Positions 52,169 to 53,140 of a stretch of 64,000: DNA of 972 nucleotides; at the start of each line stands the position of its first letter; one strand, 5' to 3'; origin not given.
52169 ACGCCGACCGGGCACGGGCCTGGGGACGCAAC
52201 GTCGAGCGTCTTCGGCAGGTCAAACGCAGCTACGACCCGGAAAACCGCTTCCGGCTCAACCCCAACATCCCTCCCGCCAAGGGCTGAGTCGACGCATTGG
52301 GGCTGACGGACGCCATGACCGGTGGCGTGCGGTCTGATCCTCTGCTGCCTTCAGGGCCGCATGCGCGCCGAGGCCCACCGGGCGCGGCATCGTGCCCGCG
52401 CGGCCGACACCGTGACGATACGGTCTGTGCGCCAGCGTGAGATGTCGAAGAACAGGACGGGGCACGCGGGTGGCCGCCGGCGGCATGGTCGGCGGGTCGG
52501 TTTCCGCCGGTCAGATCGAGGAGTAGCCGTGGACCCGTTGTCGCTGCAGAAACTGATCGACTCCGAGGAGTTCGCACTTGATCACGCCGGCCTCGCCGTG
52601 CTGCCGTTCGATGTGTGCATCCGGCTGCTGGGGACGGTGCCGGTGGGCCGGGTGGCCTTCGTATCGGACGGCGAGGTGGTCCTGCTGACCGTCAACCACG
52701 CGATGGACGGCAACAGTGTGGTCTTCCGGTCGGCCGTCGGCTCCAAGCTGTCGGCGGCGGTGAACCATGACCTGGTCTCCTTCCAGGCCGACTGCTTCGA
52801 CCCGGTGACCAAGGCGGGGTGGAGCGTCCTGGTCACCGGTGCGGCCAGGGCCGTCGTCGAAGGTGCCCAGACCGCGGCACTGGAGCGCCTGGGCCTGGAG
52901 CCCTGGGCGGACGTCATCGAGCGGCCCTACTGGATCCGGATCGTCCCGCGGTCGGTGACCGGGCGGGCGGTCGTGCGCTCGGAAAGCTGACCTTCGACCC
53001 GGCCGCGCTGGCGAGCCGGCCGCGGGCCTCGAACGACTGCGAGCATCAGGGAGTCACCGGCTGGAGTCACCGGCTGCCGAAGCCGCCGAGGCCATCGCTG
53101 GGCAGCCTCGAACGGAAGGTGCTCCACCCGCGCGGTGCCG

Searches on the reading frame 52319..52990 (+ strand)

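Call 57: search_protein_families(library=pfam, proteins=[window:52319-52990:+], max_evalue=0.0001)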
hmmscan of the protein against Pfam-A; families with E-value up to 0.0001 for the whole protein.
window:52319-52990:+ (223 aa): 1 family
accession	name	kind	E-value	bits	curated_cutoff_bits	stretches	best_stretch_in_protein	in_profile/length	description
PF12900.13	Pyridox_ox_2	-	1.4e-22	80.6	27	1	98-216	3-139/140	Pyridoxamine 5'-phosphate oxidase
